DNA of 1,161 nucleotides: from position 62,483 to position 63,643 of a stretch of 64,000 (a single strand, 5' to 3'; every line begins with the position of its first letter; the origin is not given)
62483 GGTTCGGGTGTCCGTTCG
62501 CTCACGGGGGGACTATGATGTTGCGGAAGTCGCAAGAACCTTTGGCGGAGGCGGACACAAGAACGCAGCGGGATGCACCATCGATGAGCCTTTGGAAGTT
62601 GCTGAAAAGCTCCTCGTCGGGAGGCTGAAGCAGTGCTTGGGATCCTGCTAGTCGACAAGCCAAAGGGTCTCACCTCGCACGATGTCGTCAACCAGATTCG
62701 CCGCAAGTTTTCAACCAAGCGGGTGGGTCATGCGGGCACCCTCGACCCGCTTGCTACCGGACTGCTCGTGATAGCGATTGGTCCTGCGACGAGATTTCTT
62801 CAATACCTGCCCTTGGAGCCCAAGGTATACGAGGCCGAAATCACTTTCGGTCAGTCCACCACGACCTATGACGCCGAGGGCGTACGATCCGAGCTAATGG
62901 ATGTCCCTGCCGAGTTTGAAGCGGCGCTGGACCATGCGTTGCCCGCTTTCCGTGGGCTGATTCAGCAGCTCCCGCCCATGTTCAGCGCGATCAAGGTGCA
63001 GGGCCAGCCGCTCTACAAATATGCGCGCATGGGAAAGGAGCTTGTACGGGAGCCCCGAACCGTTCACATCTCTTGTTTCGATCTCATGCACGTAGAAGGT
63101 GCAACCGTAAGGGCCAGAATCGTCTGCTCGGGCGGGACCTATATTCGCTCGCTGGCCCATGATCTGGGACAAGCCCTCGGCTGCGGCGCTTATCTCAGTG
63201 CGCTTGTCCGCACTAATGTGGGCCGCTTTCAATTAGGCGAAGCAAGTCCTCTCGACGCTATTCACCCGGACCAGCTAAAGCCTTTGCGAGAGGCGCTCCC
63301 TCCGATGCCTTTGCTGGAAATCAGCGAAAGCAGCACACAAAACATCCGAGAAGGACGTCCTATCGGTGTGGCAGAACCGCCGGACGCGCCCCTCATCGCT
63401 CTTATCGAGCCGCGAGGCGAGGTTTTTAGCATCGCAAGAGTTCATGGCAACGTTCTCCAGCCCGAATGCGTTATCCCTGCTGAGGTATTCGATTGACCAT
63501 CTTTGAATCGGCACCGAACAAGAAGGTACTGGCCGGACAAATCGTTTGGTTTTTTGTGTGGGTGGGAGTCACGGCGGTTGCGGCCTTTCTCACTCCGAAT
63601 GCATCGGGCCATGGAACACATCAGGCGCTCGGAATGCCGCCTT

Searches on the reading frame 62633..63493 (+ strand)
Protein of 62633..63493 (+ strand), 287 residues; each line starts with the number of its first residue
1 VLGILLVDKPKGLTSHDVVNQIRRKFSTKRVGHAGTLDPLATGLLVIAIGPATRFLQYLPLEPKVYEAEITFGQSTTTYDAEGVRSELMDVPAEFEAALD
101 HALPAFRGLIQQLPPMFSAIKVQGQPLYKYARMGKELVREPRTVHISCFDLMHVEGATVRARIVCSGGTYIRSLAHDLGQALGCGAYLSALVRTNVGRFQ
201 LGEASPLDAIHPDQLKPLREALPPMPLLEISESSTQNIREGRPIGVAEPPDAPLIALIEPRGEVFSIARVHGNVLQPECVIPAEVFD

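Call 98: find_encoding_contigs(protein=window:62633-63493:+, flank=10000, max_places=2)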
Protein window:62633-63493:+ (287 aa): no gene with exactly this product is on record in the collection.
